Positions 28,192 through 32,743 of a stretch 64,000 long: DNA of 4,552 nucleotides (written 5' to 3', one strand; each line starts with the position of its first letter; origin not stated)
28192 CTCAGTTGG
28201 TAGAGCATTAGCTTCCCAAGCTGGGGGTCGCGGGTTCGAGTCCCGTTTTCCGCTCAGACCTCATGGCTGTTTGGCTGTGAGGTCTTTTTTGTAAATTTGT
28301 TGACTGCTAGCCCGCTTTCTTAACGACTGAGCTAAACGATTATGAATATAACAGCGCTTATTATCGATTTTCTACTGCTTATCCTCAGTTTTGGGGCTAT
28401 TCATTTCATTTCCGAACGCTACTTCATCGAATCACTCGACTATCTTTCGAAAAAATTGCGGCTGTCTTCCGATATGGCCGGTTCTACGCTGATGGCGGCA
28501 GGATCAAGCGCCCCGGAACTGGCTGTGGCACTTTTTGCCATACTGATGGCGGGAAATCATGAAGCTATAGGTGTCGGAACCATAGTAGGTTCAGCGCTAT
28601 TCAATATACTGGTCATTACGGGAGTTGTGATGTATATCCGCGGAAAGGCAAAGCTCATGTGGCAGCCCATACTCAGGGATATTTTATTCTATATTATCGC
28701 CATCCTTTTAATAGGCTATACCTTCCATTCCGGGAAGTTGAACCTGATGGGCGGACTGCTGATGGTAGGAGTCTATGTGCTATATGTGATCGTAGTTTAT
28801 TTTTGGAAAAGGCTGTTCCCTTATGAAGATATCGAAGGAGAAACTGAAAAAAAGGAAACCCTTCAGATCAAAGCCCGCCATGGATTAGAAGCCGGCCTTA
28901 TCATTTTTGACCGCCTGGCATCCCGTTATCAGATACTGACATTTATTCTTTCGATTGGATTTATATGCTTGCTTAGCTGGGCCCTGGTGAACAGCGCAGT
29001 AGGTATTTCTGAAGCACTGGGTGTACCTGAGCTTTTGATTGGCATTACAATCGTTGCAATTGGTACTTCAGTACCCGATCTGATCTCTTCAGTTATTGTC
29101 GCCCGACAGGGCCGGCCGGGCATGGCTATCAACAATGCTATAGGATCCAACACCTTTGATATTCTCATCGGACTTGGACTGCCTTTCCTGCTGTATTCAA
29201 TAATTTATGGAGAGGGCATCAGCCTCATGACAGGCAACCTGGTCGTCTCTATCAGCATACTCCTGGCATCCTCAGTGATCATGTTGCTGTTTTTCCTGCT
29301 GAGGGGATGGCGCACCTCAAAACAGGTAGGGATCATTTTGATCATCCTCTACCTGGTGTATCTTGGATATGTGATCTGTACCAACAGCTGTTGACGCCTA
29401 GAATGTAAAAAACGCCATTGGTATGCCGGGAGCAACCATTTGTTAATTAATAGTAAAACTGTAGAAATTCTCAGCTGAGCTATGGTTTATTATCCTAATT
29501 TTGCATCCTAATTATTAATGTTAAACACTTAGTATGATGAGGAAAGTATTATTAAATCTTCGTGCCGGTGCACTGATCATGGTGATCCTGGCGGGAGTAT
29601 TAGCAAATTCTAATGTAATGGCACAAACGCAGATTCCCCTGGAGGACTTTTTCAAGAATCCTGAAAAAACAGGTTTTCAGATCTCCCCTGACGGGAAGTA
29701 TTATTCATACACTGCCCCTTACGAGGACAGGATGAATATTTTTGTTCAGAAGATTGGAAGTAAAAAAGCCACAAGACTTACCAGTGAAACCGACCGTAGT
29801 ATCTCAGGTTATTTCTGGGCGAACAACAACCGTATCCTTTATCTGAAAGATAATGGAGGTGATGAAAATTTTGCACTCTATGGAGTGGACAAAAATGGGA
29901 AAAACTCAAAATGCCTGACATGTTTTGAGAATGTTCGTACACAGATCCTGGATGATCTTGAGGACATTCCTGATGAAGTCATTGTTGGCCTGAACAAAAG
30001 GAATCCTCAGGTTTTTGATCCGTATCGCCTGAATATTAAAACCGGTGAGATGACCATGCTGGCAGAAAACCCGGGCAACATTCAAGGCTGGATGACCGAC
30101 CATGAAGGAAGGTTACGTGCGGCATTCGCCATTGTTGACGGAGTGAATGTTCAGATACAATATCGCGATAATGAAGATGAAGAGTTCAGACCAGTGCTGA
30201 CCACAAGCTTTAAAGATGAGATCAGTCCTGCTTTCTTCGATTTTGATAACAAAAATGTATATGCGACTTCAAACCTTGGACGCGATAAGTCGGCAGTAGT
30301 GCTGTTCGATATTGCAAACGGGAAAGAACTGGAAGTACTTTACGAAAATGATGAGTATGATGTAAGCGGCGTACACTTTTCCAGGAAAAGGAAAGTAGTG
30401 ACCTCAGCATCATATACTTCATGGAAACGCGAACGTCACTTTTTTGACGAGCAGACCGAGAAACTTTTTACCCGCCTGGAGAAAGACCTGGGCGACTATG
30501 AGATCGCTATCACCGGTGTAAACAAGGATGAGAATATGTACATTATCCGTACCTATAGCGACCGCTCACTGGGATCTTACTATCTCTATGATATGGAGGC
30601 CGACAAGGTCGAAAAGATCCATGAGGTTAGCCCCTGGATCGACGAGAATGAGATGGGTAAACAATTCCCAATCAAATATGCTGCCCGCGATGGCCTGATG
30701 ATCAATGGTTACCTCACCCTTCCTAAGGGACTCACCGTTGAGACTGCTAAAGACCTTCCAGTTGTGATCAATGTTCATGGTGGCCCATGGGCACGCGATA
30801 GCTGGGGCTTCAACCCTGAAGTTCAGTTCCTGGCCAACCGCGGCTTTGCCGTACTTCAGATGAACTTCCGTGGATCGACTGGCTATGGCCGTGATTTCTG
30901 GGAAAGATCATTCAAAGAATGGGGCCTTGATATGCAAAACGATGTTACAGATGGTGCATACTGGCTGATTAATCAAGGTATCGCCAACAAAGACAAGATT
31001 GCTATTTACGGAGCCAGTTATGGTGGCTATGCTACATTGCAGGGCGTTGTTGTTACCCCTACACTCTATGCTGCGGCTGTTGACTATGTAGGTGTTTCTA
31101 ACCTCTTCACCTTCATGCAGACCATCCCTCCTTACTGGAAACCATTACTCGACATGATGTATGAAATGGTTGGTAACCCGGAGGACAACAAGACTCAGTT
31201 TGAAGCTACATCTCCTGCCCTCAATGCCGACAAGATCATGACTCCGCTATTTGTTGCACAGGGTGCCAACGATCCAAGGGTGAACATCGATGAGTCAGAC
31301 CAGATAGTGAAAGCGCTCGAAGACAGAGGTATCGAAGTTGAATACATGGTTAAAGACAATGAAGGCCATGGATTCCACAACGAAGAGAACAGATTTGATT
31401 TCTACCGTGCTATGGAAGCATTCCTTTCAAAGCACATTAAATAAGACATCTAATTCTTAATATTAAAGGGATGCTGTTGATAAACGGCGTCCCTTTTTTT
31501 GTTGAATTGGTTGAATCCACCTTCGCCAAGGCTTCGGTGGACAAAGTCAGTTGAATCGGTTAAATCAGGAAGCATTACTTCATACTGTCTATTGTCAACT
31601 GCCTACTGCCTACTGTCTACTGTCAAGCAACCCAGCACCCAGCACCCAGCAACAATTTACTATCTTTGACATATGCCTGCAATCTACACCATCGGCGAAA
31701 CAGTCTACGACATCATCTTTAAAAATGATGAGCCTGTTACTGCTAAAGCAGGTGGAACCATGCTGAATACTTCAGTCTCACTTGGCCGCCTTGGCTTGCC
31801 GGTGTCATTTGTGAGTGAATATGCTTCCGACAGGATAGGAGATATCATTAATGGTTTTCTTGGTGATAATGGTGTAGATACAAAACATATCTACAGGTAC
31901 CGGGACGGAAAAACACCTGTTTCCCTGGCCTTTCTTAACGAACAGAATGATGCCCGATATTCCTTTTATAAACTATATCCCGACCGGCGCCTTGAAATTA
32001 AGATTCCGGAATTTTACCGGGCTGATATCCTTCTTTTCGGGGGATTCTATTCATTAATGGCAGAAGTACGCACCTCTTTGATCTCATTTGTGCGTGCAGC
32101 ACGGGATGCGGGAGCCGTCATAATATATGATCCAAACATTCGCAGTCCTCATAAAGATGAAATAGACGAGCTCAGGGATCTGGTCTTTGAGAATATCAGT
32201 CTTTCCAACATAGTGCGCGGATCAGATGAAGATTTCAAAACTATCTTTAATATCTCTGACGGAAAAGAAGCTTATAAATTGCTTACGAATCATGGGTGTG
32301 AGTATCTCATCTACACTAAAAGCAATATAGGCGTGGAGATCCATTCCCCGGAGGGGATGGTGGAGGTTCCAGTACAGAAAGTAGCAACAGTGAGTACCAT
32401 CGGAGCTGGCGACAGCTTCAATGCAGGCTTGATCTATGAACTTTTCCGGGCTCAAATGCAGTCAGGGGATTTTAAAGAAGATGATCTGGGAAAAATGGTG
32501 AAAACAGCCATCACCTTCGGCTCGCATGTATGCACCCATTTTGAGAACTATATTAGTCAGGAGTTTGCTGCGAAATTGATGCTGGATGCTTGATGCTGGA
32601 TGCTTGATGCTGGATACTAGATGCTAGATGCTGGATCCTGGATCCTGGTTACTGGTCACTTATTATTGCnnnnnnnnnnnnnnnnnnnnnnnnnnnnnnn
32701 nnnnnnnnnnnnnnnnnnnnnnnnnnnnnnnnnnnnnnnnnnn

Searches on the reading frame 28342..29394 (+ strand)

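Call 68: search_protein_families(library=pfam, proteins=[window:28342-29394:+], max_evalue=0.00001)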
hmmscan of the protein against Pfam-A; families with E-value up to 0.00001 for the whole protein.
window:28342-29394:+ (350 aa): 1 family
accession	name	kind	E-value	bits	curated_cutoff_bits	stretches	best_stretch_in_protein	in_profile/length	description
PF01699.29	Na_Ca_ex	-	2.2e-54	184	24.9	2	198-345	3-150/151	Sodium/calcium exchanger protein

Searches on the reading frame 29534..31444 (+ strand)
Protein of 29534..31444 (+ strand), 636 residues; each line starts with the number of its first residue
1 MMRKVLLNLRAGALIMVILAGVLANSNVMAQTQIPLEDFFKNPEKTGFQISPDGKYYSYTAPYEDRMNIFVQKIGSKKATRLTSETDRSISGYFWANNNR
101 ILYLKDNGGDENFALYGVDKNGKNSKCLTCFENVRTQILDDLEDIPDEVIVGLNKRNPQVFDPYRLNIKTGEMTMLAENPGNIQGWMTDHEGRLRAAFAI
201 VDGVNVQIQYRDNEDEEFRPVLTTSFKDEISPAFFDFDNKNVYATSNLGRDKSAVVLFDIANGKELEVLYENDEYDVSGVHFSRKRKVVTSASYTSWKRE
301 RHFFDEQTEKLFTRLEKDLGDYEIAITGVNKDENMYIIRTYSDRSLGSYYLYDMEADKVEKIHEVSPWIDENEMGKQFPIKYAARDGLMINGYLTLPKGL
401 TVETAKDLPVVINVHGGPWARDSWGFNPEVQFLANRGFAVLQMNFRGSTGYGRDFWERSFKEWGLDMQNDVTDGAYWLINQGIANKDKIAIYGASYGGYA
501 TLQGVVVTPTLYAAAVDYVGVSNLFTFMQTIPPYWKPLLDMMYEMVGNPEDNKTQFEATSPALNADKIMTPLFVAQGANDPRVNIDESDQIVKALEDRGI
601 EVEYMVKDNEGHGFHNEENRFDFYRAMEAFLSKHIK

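Call 68: search_protein_families(library=pfam, proteins=[window:29534-31444:+], max_evalue=0.00001)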
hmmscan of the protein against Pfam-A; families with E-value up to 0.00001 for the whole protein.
window:29534-31444:+ (636 aa): 4 families
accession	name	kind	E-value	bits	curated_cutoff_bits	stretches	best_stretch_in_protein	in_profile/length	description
PF00326.27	Peptidase_S9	-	4.9e-46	157.3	22.6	1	424-636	1-211/213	Prolyl oligopeptidase family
PF20434.5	BD-FAE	-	1.3e-13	51.4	26.8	1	404-595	9-215/215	BD-FAE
PF02129.25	Peptidase_S15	-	4.4e-08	33.6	23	0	396-523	11-131/262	X-Pro dipeptidyl-peptidase (S15 family)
PF01738.24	DLH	-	2.1e-07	31.2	21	1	432-621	36-195/217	Dienelactone hydrolase family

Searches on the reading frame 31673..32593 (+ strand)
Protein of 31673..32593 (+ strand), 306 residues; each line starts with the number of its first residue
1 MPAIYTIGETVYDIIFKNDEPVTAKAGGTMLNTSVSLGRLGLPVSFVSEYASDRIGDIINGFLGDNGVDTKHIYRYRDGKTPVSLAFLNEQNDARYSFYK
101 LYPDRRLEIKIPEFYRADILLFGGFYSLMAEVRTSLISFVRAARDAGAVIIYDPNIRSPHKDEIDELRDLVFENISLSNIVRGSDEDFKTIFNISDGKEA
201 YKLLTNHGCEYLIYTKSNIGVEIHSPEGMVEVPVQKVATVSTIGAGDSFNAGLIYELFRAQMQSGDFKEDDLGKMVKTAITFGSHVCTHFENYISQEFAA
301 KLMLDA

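Call 68: search_protein_families(library=pfam, proteins=[window:31673-32593:+], max_evalue=0.00001)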
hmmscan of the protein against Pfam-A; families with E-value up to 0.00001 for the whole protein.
window:31673-32593:+ (306 aa): 1 family
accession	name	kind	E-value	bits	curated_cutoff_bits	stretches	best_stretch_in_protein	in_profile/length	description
PF00294.29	PfkB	-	4.4e-30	105.5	25.8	1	4-288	4-291/302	pfkB family carbohydrate kinase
